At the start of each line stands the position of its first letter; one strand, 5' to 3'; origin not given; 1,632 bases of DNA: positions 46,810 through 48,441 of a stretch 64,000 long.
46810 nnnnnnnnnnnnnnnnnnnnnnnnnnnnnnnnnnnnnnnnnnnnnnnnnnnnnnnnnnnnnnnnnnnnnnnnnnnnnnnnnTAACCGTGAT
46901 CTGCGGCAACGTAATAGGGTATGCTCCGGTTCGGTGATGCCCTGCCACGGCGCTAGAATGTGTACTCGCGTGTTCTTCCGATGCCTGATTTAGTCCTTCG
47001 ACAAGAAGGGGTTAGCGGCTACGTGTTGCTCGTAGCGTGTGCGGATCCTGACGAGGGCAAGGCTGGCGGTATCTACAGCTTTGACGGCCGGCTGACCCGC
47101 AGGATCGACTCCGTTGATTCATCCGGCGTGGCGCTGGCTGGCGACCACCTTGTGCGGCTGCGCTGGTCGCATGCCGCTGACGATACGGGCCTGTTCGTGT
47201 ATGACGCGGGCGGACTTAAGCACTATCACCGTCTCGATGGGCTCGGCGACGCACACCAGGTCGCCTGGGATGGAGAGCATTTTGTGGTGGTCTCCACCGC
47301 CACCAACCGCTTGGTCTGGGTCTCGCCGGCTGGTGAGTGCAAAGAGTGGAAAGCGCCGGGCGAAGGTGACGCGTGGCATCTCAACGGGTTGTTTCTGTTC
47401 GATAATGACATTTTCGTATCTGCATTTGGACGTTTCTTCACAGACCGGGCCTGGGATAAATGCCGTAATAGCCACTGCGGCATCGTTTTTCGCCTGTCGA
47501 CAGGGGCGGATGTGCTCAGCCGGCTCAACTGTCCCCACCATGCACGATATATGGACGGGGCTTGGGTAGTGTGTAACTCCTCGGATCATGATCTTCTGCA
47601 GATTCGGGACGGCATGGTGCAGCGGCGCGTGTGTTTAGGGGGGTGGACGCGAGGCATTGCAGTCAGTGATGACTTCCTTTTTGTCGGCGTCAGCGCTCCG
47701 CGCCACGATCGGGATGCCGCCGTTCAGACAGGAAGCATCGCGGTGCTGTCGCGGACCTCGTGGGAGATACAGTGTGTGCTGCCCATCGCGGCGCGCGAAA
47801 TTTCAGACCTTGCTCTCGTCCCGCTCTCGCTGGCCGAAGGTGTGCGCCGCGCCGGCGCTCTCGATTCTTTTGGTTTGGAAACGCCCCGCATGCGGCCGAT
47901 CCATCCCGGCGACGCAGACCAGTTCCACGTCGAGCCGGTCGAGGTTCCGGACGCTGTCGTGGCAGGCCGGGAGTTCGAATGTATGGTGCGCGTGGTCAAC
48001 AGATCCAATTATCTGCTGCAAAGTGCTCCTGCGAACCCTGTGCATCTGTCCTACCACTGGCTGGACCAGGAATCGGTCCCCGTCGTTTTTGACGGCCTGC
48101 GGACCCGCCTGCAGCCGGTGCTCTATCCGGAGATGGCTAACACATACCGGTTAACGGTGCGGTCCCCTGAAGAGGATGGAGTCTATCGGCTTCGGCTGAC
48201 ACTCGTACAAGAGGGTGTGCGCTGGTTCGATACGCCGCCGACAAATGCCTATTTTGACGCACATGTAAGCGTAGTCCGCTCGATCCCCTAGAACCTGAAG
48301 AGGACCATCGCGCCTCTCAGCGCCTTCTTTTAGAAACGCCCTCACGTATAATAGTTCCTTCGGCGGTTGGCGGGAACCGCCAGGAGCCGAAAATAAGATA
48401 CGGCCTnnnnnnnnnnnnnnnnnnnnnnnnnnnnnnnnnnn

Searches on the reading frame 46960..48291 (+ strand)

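Call 33: search_protein_families(library=pfam, proteins=[window:46960-48291:+], max_evalue=0.00001)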
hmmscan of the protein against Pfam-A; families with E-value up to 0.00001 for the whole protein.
window:46960-48291:+ (443 aa): 1 family
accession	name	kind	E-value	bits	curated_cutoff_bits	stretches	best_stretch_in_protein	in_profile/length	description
PF16261.11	DUF4915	-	4.1e-19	69.4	35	1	94-251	95-260/316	Domain of unknown function (DUF4915)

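Call 78: search_protein_families(library=ncbifam, proteins=[window:46960-48291:+], max_evalue=0.01)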
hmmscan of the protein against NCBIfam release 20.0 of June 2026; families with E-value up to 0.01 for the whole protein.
window:46960-48291:+ (443 aa): 1 family
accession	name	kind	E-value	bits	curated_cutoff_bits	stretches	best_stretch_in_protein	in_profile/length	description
TIGR03032.1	TIGR03032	hypoth_equivalog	2e-15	56.7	251.5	1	94-253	101-268/335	TIGR03032 family protein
